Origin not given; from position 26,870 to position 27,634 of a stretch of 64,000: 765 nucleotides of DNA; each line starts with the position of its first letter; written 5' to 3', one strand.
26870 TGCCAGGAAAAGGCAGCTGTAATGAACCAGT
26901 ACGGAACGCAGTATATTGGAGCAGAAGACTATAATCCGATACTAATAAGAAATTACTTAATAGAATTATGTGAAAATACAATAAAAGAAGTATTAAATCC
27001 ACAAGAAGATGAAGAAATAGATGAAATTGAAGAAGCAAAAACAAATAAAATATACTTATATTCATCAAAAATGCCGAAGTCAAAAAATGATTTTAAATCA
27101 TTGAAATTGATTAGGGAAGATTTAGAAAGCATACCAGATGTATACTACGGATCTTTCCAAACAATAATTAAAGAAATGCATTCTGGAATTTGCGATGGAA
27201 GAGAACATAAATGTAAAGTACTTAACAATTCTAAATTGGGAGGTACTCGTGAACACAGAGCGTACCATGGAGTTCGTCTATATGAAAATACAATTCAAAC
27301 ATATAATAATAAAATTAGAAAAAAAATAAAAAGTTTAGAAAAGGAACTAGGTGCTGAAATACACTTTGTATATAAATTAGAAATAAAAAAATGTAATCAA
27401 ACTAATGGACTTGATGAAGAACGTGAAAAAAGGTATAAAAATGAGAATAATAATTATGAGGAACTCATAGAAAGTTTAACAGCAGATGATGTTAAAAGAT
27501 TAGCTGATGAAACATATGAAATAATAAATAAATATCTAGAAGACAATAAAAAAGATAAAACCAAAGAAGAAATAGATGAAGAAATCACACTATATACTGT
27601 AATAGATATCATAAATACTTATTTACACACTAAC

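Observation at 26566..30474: Tightly coupled four-gene operon with RelE/Gp49-like, RpoA-CTD-like and helicase-associated-domain signatures: candidate novel nucleic-acid-targeting or defence-type system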

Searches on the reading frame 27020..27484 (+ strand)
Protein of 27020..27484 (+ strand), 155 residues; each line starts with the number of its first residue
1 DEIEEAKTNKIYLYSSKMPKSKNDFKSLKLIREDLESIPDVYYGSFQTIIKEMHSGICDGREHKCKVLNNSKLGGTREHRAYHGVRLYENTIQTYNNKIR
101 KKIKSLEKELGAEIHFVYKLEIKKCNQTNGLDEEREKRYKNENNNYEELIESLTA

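Call 44: search_solved_structures(query=A4, max_evalue=10, show_alignments=3)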
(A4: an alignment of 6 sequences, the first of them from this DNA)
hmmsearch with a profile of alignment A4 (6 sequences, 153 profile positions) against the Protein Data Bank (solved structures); distinct sequences matched with E-value up to 10: 1.
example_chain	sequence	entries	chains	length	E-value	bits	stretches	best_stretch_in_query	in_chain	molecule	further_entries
3m9q_A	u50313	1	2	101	0.022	18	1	57-91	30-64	Protein male-specific lethal-3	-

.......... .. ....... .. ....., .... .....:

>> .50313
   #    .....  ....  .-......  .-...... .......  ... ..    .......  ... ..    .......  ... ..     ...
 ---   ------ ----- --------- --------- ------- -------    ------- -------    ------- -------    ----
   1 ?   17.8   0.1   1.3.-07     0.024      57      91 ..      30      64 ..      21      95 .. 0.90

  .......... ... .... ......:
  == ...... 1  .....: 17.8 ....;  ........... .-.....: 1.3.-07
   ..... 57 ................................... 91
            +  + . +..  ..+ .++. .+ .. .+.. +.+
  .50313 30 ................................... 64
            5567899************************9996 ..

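Call 51: search_protein_representatives(alignment_id=A4)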
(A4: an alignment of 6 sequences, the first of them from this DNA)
Query: 6 sequences, 153 profile positions. Proteins with E-value up to 0.001 (for the whole library): 6; up to 1e-10: 6; up to 1e-30: 5. The best 6 are listed.
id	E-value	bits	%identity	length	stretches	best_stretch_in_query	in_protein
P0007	3.1e-76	270.8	-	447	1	1-153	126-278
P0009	6.4e-57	208.1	-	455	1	23-152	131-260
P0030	5.3e-46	172.6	-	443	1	18-153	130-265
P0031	8.6e-39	149.2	-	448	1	29-151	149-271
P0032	6.6e-32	126.8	-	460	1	30-148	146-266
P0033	4.8e-12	62.4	-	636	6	89-132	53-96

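Call 61: search_solved_structures(query=A7, max_evalue=10, show_alignments=2)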
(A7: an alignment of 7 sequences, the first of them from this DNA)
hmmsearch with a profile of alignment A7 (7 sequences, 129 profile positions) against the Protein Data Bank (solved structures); distinct sequences matched with E-value up to 10: 4.
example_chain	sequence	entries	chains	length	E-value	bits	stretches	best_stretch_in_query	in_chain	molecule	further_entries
6hyg_A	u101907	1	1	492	0.068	16.4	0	28-60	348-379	IgHG1 and IgHG4 hybrid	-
3m9q_A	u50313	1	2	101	0.22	14.7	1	40-75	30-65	Protein male-specific lethal-3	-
1h6h_A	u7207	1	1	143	0.75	13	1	80-118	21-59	NEUTROPHIL CYTOSOL FACTOR 4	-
7lfn_A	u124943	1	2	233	1.4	12.2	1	28-60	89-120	IgG1 Fc (Fc267_329)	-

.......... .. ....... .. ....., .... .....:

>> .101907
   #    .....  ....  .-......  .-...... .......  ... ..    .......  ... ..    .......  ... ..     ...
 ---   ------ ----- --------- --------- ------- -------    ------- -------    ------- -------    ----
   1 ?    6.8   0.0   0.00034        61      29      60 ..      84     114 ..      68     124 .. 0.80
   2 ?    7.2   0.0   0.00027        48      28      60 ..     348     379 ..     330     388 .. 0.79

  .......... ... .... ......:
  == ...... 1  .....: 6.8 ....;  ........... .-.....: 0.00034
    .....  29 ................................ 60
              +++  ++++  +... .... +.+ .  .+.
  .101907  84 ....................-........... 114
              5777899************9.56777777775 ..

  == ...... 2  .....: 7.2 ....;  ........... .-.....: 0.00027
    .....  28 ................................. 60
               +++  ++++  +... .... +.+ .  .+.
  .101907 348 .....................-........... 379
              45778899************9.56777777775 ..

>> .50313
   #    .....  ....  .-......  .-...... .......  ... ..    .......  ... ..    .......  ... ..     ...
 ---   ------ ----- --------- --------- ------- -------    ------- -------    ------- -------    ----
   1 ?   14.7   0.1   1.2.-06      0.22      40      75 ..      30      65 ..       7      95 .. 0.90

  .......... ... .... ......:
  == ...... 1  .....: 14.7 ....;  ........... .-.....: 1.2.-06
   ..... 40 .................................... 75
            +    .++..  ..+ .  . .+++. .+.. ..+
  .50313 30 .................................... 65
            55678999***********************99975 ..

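Call 62: search_protein_families(library=pfam, alignment_id=A7, max_evalue=10)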
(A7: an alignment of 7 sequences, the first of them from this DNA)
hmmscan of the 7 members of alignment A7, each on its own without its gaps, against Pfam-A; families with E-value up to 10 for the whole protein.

A. member 1, seq(142 aa): 1 family
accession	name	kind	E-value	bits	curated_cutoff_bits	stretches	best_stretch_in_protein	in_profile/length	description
PF20053.4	WC-rich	-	0.15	12.7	24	1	83-137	41-96/106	Wolframin cysteine-rich domain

B. families by the number of members that match (of 7 scanned): 9 families
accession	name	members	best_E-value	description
PF20053.4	WC-rich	2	0.1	Wolframin cysteine-rich domain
PF03880.21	DbpA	1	0.0067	DbpA RNA binding domain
PF18481.7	DUF5616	1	0.015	Domain of unknown function (DUF5616)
PF03590.20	AsnA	1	0.025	Aspartate-ammonia ligase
PF13204.13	Apiosidase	1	0.042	Apiosidase-like, catalytic domain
PF18330.7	Lig_C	1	0.057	Ligase Pab1020 C-terminal region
PF18015.7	Acetyltransf_19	1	0.066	Acetyltransferase (GNAT) domain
PF16114.10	Citrate_bind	1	0.067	ATP citrate lyase citrate-binding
PF13443.12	HTH_26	1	1.9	Cro/C1-type HTH DNA-binding domain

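Call 66: find_encoding_contigs(protein=P0032, flank=10000, max_places=2)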
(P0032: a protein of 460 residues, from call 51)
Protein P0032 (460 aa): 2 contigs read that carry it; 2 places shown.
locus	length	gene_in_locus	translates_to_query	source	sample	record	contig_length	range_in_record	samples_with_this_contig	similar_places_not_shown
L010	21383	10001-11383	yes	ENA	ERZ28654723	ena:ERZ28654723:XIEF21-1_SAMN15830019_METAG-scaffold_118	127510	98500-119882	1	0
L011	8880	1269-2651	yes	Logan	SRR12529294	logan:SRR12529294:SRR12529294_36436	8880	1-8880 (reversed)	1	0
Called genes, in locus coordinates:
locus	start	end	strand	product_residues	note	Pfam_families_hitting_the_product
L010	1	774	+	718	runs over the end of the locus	PF13240:Zn_Ribbon_1 (weak), PF13248:Zn_ribbon_3 (weak), PF03415:Peptidase_C11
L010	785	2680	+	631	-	-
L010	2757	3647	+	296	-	-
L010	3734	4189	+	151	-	PF02502:LacAB_rpiB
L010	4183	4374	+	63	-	PF06612:DUF1146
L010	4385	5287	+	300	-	PF08486:SpoIID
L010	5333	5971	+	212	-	PF01551:Peptidase_M23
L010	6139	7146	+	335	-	PF06723:MreB_Mbl, PF00022:Actin, PF00012:HSP70, PF06277:EutA (weak), PF14450:FtsA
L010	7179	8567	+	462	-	PF02127:Peptidase_M18, PF05343:Peptidase_M42 (faint)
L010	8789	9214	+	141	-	-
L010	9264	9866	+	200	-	-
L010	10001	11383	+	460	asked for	-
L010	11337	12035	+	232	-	-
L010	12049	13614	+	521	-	PF03457:HA (faint)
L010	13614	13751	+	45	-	-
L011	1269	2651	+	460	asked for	-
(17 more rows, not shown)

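Call 67: find_encoding_contigs(protein=P0031, flank=10000, max_places=2)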
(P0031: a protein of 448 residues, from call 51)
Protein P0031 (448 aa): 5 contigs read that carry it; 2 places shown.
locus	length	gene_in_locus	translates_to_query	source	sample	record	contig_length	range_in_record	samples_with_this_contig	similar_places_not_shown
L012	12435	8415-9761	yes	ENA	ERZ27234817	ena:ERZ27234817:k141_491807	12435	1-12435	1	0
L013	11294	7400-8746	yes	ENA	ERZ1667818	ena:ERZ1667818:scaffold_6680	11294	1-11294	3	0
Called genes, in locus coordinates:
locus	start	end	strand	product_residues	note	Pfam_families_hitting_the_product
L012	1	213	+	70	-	?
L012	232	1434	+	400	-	-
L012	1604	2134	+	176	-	-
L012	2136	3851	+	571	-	PF00664:ABC_membrane, PF09818:ABC_ATPase (faint), PF00005:ABC_tran, PF02463:SMC_N (weak)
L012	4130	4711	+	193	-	PF00300:His_Phos_1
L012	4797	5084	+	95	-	-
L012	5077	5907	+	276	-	-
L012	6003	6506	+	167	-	PF00165:HTH_AraC, PF12833:HTH_18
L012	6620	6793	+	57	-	-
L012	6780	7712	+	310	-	PF00004:AAA, PF17866:AAA_lid_6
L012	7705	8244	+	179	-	PF00574:CLP_protease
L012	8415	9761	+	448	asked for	-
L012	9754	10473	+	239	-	-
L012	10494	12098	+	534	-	PF03457:HA (weak)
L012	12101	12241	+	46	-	-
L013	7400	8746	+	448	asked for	-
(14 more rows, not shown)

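Call 68: find_encoding_contigs(protein=P0030, flank=10000, max_places=2)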
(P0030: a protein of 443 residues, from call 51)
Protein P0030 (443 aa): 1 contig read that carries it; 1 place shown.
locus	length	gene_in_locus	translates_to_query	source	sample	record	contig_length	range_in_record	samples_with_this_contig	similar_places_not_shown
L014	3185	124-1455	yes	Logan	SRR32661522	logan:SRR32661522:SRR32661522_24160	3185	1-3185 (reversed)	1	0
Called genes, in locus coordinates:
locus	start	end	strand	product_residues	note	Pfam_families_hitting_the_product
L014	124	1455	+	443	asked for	-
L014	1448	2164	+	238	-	-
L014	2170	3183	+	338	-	?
